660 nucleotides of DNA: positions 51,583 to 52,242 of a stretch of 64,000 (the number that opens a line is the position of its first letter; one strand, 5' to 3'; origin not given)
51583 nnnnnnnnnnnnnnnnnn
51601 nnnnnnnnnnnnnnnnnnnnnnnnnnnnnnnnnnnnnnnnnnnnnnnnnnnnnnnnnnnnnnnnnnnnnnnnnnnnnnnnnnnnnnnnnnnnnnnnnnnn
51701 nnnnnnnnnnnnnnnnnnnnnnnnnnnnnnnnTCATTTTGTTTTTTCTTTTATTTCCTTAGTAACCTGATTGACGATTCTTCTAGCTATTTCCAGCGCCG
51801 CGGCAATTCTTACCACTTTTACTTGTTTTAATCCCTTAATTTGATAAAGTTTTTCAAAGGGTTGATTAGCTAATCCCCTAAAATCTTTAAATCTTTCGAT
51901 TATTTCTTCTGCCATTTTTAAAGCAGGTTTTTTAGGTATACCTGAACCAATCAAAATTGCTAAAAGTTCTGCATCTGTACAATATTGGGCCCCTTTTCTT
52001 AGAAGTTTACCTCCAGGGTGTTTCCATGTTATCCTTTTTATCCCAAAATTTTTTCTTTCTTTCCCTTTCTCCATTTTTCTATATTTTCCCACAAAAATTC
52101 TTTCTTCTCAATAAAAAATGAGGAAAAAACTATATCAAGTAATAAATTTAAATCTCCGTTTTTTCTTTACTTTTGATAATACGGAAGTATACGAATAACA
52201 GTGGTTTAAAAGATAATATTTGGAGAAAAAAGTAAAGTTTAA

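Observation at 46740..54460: Accessory defence-like island: translationally coupled RadC-N-like HhH protein and 1152-aa Type IIG-like RM enzyme, a divergent DUF91/NucS-like nuclease, and unknown low-GC genes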

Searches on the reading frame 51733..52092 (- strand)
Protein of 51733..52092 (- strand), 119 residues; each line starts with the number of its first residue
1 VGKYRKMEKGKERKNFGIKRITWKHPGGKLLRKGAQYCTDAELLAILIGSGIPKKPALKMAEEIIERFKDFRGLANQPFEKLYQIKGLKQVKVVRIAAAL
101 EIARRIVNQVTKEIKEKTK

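Call 3: search_protein_families(library=pfam, proteins=[window:51733-52092:-], max_evalue=0.1)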
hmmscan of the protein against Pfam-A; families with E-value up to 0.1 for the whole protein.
window:51733-52092:- (119 aa): 3 families
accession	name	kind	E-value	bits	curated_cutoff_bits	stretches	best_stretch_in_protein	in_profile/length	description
PF20582.4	UPF0758_N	-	1.7e-18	66.9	27.1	1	25-94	9-77/77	UPF0758 N-terminal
PF20561.3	DUF6771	-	0.036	14.3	23.7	0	93-114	30-51/63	Domain of unknown function (DUF6771)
PF12826.13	HHH_2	-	0.079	13.6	27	0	59-88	14-43/64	Helix-hairpin-helix motif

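Call 4: search_protein_families(library=padloc, proteins=[window:51733-52092:-], max_evalue=0.1)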
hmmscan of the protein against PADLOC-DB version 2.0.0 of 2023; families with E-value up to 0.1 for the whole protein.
window:51733-52092:- (119 aa): 0 families

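Call 5: search_protein_families(library=ncbifam, proteins=[window:51733-52092:-], max_evalue=0.1)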
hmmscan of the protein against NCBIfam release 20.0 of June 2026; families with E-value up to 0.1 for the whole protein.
window:51733-52092:- (119 aa): 3 families
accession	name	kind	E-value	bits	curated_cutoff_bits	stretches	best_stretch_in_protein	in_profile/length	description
NF000642.1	PRK00024.1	equivalog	4e-20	72.4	180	1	29-113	3-87/212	RadC family protein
TIGR00608.1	radc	subfamily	4.1e-15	56.1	133.85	1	27-112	3-92/218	RadC family protein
NF010009.0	PRK13482.1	equivalog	0.034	13.3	201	1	58-104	302-348/357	DNA integrity scanning diadenylate cyclase DisA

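Call 8: search_protein_families(library=phrogs, proteins=[window:51733-52092:-], max_evalue=0.01)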
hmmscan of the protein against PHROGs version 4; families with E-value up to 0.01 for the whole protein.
window:51733-52092:- (119 aa): 0 families

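Call 12: find_homologous_proteins(query=window:51733-52092:-)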
Query window:51733-52092:- (119 aa): 1429 proteins with E <= 0.001 among 1505 candidates; the best 120 are listed.
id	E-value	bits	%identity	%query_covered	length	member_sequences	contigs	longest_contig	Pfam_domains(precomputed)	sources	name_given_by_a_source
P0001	1.8e-65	236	100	95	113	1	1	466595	PF20582.5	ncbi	ncbi:MAG: UPF0758 domain-containing protein [Microgenomates group bacterium]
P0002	1.9e-52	194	90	83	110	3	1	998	PF20582.5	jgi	-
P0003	2.1e-52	194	84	90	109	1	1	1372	PF20582.5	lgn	-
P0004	2.3e-51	191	90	83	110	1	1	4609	PF20582.5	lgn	-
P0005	6.3e-51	189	90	82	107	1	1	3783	PF20582.5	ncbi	-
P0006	2.3e-50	187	88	83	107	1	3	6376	PF20582.5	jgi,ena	-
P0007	5.0e-50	186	80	88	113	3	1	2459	PF20582.5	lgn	-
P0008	8.3e-50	186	87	83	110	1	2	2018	PF20582.5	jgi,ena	-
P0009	6.8e-46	173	85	80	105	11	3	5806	PF20582.5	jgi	-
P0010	1.9e-45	172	81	83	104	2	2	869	PF20582.5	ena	-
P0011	5.6e-45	170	83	80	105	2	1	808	PF20582.5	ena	-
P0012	2.7e-37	145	68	80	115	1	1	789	PF20582.5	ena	-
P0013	4.2e-37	145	49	74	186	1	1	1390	PF20582.5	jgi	jgi:DNA repair protein RadC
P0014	1.1e-35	140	67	80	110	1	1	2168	PF20582.5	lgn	-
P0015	2.7e-35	139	67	80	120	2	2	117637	PF20582.5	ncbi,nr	ncbi:MAG: hypothetical protein QME63_08055 [Actinomycetota bacterium]|nr:hypothetical protein [Actin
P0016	4.6e-35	138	69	80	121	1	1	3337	PF20582.5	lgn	-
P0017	5.3e-35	138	62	94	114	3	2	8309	PF20582.5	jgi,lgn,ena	-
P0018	5.5e-35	138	65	85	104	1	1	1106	PF20582.5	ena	-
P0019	9.5e-35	137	69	83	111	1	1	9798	PF20582.5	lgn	-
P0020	1.3e-34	137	66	84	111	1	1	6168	PF20582.5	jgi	jgi:DNA repair protein RadC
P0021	1.5e-34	136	48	73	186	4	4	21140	PF20582.5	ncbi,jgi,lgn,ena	ncbi:MAG: UPF0758 domain-containing protein [Thermodesulfobacteriota bacterium]|jgi:DNA repair prote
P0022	1.6e-34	136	64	80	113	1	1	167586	PF20582.5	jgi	jgi:DNA repair protein RadC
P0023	3.1e-34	135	47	73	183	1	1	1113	PF20582.5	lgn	-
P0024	3.5e-34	135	71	76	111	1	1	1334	PF20582.5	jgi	jgi:DNA repair protein RadC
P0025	6.7e-34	134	49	71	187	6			PF20582.5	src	-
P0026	8.9e-34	134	64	91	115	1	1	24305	PF20582.5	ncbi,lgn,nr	ncbi:hypothetical protein JW824_10465 [bacterium]|nr:hypothetical protein [bacterium]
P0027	9.6e-34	134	68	76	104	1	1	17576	PF20582.5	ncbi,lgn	-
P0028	1.0e-33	134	67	80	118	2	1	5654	PF20582.5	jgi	jgi:DNA repair protein RadC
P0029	1.2e-33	134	69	80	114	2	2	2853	PF20582.5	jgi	-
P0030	1.3e-33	133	69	80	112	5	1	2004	PF20582.5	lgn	-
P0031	1.3e-33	133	70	76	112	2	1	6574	PF20582.5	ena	-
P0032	1.5e-33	133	47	76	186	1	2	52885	PF20582.5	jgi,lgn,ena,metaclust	metaclust:\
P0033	1.7e-33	133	58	90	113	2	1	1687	PF20582.5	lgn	-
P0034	1.8e-33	133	63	88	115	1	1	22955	PF20582.5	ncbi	-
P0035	2.0e-33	133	70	76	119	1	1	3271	PF20582.5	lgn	-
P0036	2.4e-33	133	64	82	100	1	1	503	PF20582.5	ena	-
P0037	2.4e-33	133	68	76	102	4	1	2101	PF20582.5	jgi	jgi:DNA repair protein RadC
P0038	3.1e-33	132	47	76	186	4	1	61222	PF20582.5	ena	-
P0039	4.1e-33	132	70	76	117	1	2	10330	PF20582.5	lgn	-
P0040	4.8e-33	132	65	80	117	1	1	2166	PF20582.5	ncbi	-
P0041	6.6e-33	131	70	76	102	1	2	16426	PF20582.5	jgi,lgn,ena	jgi:DNA repair protein RadC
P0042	7.1e-33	131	66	80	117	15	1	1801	PF20582.5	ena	-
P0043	7.3e-33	131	70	76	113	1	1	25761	PF20582.5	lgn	-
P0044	7.6e-33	131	57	91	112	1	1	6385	PF20582.5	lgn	-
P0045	8.1e-33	131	47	74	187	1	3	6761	PF20582.5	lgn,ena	-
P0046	8.4e-33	131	70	77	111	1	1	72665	PF20582.5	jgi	-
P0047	8.7e-33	131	59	90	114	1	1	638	PF20582.5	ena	-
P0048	9.1e-33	131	47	74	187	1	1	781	PF20582.5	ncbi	-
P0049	9.1e-33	131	63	85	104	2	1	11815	PF20582.5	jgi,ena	-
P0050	1.0e-32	131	61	91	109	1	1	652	PF20582.5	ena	-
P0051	1.2e-32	130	45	74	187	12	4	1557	PF20582.5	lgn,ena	-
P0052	1.6e-32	130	47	72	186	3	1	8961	PF20582.5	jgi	jgi:DNA repair protein RadC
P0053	1.7e-32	130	47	76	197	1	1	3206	PF20582.5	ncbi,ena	-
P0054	2.1e-32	130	65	80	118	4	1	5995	PF20582.5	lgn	-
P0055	2.4e-32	129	45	74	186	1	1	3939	PF20582.5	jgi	jgi:DNA repair protein RadC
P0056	2.5e-32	129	66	77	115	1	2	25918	PF20582.5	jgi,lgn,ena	-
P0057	3.6e-32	129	61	80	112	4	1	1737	PF20582.5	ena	-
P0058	3.6e-32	129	65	82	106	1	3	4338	PF20582.5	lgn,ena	-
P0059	3.8e-32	129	68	78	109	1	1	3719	PF20582.5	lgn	-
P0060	4.6e-32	128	67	76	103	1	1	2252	PF20582.5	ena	-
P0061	4.9e-32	128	66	80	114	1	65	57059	PF20582.5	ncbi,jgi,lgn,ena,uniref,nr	ncbi:hypothetical protein COV53_01510 [Candidatus Gottesmanbacteria bacterium CG11_big_fil_rev_8_21_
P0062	5.6e-32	128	63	82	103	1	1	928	PF20582.5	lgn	-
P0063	5.7e-32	128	64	85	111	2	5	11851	PF20582.5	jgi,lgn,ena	-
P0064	5.9e-32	128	47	73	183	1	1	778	PF20582.5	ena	-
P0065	7.4e-32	128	46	82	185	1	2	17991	PF20582.5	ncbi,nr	ncbi:MAG: hypothetical protein HY097_02855 [Nitrospinae bacterium]|nr:hypothetical protein [Nitrospi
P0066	7.9e-32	128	67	76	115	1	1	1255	PF20582.5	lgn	-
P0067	8.8e-32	128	64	82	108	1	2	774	PF20582.5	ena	-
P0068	1.0e-31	127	63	87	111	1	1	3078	PF20582.5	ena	-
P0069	1.1e-31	127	59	97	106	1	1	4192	PF20582.5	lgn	-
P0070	1.6e-31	127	45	74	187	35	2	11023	PF20582.5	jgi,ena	-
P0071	1.6e-31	127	44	74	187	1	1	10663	PF20582.5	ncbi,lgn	-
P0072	2.0e-31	126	63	81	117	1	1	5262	PF20582.5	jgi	jgi:DNA repair protein RadC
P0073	2.0e-31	126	45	82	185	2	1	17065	PF20582.5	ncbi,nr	ncbi:MAG: hypothetical protein HY578_09095 [Nitrospinae bacterium]|nr:hypothetical protein [Nitrospi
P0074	2.1e-31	126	45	79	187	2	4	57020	PF20582.5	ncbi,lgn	-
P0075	2.4e-31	126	66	79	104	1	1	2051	PF20582.5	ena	-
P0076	2.4e-31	126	47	73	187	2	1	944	PF20582.5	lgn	-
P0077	2.8e-31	126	66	76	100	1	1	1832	PF20582.5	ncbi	-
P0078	2.9e-31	126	57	88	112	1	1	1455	PF20582.5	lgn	-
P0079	3.5e-31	126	62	80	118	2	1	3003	PF20582.5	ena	-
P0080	3.8e-31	125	67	79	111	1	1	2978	PF20582.5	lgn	-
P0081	5.2e-31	125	42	71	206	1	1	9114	PF14520.13,PF20582.5,PF00633.30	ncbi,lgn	-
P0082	5.7e-31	125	66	78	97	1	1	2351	PF20582.5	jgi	-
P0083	6.4e-31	125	66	78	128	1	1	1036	PF20582.5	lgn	-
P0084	6.4e-31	125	67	76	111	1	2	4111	PF20582.5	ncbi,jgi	-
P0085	6.5e-31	125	67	76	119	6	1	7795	PF20582.5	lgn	-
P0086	6.6e-31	125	65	82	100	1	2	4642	PF20582.5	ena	-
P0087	6.6e-31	125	65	82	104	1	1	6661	PF20582.5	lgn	-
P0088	7.0e-31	125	64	77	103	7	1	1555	PF20582.5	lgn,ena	-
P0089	7.0e-31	125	63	87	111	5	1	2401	PF20582.5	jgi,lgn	-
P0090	7.1e-31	125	66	82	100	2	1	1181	PF20582.5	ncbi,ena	-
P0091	8.6e-31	124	66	76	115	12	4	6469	PF20582.5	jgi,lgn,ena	jgi:DNA repair protein RadC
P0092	8.6e-31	124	67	76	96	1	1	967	PF20582.5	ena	-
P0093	9.2e-31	124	68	76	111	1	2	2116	PF20582.5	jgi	-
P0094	9.7e-31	124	65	79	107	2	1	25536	PF20582.5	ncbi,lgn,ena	-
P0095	9.9e-31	124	61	90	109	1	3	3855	PF20582.5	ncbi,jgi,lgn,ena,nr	ncbi:hypothetical protein DRQ09_10090 [candidate division KSB1 bacterium]|nr:MAG: hypothetical prote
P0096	1.2e-30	124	68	74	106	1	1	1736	PF20582.5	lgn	-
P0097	1.2e-30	124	67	76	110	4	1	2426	PF20582.5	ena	-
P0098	1.3e-30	124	45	74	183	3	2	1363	PF20582.5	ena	-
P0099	1.3e-30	124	66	80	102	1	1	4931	PF20582.5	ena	-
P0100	1.3e-30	124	66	80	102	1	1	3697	PF20582.5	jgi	-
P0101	1.4e-30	124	66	79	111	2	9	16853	PF20582.5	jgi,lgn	-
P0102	1.4e-30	124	67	76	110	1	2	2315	PF20582.5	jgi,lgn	-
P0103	1.4e-30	124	64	76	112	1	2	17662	PF20582.5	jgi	jgi:DNA repair protein RadC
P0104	1.5e-30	124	68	79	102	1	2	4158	PF20582.5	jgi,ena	-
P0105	1.6e-30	123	67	76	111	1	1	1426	PF20582.5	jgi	-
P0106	1.7e-30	123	67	76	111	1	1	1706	PF20582.5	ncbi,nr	ncbi:hypothetical protein KAV79_09950 [Candidatus Aerophobetes bacterium]|nr:hypothetical protein [C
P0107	1.8e-30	123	66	81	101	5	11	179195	PF20582.5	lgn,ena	-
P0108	1.9e-30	123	66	76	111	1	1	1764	PF20582.5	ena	-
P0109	1.9e-30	123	66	76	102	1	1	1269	PF20582.5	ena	-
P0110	2.0e-30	123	62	77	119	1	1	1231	PF20582.5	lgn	-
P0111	2.0e-30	123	63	82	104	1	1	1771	PF20582.5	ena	-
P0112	2.1e-30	123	65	76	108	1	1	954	PF20582.5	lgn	-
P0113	2.2e-30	123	61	83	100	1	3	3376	PF20582.5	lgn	-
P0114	2.2e-30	123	66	76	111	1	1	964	PF20582.5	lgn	-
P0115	2.3e-30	123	46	76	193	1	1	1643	PF20582.5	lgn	-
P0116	2.4e-30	123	63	82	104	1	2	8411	PF20582.5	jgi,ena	jgi:DNA repair protein RadC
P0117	2.4e-30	123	63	82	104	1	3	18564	PF20582.5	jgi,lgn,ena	-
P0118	2.5e-30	123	64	76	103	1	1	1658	PF20582.5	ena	-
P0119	2.6e-30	123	63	81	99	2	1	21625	PF20582.5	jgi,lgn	-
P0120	2.7e-30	123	46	73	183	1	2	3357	PF14520.13,PF20582.5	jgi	jgi:DNA repair protein RadC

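Call 13: find_encoding_contigs(protein=P0001, flank=10000, max_places=3)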
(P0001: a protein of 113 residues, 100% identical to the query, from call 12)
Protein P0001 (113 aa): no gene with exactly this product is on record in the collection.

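Call 14: find_encoding_contigs(protein=P0015, flank=8000, max_places=3)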
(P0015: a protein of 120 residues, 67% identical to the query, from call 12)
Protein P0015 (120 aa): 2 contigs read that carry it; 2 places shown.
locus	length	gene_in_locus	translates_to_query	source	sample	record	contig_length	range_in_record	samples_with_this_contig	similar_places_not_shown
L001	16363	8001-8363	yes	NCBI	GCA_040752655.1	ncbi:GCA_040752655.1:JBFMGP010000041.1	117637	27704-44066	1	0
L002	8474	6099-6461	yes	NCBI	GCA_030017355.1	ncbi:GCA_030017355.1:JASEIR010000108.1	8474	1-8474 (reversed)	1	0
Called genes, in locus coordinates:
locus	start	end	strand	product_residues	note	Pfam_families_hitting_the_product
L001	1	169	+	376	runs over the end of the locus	PF12679:ABC2_membrane_2, PF12698:ABC2_membrane_3, PF01061:ABC2_membrane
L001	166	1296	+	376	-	PF12679:ABC2_membrane_2, PF12698:ABC2_membrane_3, PF01061:ABC2_membrane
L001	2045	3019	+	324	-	PF00005:ABC_tran, PF13304:AAA_21 (weak), PF13732:DrrA1-3_C (weak)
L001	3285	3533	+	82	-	-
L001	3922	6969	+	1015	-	PF00176:SNF2-rel_dom, PF00270:DEAD (faint), PF04851:ResIII, PF00271:Helicase_C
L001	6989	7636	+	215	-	PF12686:DUF3800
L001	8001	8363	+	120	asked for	PF20582:UPF0758_N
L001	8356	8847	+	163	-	-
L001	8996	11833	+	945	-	PF02384:N6_Mtase, PF20473:MmeI_Mtase (weak), PF07669:Eco57I, PF22837:M_Eco57I_C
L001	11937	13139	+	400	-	PF04326:SLFN_AlbA_2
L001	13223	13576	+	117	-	PF14338:Mrr_N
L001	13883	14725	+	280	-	PF01420:Methylase_S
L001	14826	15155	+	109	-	PF01909:NTP_transf_2, PF18765:Polbeta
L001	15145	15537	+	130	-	PF05168:HEPN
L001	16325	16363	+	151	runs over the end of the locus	-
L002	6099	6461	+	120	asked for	PF20582:UPF0758_N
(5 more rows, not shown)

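Call 15: find_encoding_contigs(protein=P0061, flank=8000, max_places=4)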
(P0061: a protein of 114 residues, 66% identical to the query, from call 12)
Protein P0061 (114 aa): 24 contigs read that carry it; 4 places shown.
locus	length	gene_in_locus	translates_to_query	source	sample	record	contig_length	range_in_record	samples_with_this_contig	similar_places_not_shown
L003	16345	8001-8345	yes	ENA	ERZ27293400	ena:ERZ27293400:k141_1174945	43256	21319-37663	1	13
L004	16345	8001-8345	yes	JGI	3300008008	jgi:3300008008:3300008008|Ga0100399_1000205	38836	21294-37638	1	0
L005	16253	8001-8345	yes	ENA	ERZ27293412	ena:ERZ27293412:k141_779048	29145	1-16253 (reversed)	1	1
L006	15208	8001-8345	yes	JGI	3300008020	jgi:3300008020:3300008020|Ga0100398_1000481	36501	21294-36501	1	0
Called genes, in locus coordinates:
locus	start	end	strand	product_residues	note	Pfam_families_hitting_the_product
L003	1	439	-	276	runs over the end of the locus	PF00005:ABC_tran, PF02463:SMC_N, PF13175:AAA_15 (faint), PF13304:AAA_21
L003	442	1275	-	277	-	PF02361:CbiQ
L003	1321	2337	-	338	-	PF01891:CbiM, PF12822:ECF_trnsprt, PF13190:PDGLE (weak)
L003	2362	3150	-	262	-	-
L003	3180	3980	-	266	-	PF01966:HD (weak)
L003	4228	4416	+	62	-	PF05635:23S_rRNA_IVP (weak)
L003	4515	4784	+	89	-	-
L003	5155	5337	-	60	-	-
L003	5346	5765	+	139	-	PF01391:Collagen (weak)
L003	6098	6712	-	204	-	-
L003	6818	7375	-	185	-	-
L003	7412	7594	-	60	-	-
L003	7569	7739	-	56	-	-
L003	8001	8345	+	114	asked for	PF20582:UPF0758_N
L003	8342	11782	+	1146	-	PF02384:N6_Mtase, PF20473:MmeI_Mtase (weak), PF07669:Eco57I, PF22837:M_Eco57I_C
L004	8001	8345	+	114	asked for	PF20582:UPF0758_N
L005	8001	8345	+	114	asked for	PF20582:UPF0758_N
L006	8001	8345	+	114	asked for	PF20582:UPF0758_N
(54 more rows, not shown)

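Call 20: search_solved_structures(query=window:51733-52092:-, max_evalue=1, show_alignments=2)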
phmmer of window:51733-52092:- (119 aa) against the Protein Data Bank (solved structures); distinct sequences matched with E-value up to 1: 3.
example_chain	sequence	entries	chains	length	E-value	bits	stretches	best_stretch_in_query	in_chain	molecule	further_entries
6xrw_A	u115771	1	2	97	0.52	13.9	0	48-93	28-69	Plasmid stabilisation system protein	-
9sob_I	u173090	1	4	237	0.6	13.7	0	51-110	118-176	NUP58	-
1vlj_A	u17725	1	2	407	0.81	13.2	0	9-66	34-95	NADH-dependent butanol dehydrogenase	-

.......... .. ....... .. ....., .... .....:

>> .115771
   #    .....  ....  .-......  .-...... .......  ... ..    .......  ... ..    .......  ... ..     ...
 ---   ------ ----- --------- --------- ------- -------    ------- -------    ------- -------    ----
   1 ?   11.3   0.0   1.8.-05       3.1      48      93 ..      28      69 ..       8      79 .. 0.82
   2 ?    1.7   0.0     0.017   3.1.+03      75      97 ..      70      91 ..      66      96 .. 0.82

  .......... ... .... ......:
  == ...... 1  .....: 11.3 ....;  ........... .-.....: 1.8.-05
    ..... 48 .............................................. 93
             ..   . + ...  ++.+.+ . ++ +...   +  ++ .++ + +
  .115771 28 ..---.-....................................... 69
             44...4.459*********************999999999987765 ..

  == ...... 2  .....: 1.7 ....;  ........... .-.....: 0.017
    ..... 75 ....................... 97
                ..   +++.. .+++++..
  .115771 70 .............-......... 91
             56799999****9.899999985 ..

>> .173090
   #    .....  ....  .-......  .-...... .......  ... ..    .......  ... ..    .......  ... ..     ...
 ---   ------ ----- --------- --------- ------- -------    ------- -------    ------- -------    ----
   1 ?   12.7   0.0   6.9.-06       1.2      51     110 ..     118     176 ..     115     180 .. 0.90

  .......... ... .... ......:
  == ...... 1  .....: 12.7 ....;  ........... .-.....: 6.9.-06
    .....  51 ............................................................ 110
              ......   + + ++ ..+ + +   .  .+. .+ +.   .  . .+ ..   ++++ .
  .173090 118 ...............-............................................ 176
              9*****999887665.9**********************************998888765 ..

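Call 30: find_encoding_contigs(protein=P0032, flank=6000, max_places=3)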
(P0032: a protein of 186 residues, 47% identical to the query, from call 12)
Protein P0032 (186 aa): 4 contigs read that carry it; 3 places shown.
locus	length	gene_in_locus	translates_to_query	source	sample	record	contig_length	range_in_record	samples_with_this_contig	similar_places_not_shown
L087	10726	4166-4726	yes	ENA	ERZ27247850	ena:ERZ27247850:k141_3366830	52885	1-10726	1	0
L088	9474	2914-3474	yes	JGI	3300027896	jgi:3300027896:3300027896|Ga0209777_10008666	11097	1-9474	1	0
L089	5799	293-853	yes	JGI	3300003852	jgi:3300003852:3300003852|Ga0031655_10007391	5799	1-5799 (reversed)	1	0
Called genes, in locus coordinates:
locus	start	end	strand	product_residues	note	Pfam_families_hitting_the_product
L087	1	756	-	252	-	?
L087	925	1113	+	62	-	-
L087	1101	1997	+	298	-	PF01040:UbiA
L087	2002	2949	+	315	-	PF03706:LPG_synthase_TM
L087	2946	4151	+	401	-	PF01075:Glyco_transf_9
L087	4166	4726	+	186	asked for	PF20582:UPF0758_N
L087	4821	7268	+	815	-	PF01555:N6_N4_Mtase, PF02086:MethyltransfD12, PF03602:Cons_hypoth95 (faint), PF27126:NmeDI_C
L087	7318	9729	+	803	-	PF17764:PriA_3primeBD, PF00270:DEAD, PF04851:ResIII, PF18319:Zn_ribbon_PriA, PF00271:Helicase_C (weak), PF18074:PriA_C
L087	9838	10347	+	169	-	PF01327:Pep_deformylase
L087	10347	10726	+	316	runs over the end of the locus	PF00551:Formyl_trans_N, PF02911:Formyl_trans_C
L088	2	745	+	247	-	?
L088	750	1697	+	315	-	PF03706:LPG_synthase_TM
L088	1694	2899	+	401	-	PF01075:Glyco_transf_9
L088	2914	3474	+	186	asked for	PF20582:UPF0758_N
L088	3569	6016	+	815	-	PF01555:N6_N4_Mtase, PF02086:MethyltransfD12, PF03602:Cons_hypoth95 (faint), PF27126:NmeDI_C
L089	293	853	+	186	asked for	PF20582:UPF0758_N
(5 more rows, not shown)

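Call 31: find_encoding_contigs(protein=P0074, flank=6000, max_places=3)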
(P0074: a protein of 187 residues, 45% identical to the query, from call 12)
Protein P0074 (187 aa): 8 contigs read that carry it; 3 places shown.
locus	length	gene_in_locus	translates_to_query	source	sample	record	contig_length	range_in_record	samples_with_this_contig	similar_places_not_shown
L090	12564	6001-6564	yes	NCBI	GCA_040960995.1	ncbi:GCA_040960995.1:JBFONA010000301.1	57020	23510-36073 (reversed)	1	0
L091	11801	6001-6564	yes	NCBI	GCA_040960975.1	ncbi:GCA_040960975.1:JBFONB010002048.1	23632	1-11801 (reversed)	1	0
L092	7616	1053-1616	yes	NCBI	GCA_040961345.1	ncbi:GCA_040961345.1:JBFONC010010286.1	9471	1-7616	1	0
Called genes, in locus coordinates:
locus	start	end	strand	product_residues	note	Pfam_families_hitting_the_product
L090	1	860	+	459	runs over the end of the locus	PF01841:Transglut_core, PF13620:CarboxypepD_reg, PF13715:CarbopepD_reg_2 (faint), PF11008:DUF2846 (faint), PF13620:CarboxypepD_reg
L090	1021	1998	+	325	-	PF02169:LPP20 (weak)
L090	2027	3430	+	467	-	PF05643:GNA1162-like, PF14371:DUF4412 (faint)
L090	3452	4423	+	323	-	PF03783:CsgG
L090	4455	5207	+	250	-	PF04773:FecR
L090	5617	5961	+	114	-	-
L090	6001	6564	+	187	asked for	PF20582:UPF0758_N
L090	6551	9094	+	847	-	PF01555:N6_N4_Mtase, PF02086:MethyltransfD12 (weak), PF03602:Cons_hypoth95 (faint), PF27126:NmeDI_C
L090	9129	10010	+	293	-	-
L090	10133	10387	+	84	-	-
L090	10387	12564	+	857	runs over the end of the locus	PF00575:S1 (weak)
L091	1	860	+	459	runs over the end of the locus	PF01841:Transglut_core, PF13620:CarboxypepD_reg, PF13715:CarbopepD_reg_2 (faint), PF11008:DUF2846 (faint), PF13620:CarboxypepD_reg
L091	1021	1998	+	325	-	PF02169:LPP20 (weak)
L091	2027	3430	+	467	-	PF05643:GNA1162-like, PF14371:DUF4412 (faint)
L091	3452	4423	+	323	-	PF03783:CsgG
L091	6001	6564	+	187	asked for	PF20582:UPF0758_N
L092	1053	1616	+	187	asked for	PF20582:UPF0758_N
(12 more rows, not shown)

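Call 46: search_dna_similar(query=window:51733-52092:-, collection=plasmids, mode=protein, max_rows=25)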
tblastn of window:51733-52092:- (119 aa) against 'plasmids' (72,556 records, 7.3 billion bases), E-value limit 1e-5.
Records with a match: 2; places in all: 2; records where one place covers at least 80% of the query: 0.
Best place of each record, by identity: <60% 2.
By first word of the organism name: Acetoanaerobium 1; Legionella 1.
By predicted mobility (MOB-suite, as given by PLSDB): non-mobilizable 2.
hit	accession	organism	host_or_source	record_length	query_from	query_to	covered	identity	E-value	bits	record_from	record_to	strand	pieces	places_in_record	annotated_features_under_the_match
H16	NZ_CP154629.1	Acetoanaerobium noterae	cell culture,Sludge of a digestion ...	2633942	21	92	61%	44.4%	2e-7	55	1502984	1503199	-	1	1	none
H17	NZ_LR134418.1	Legionella adelaidensis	environmental,Cooling tower water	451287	14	92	66%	36.7%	7e-7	53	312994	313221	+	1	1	radC: DNA repair protein RadC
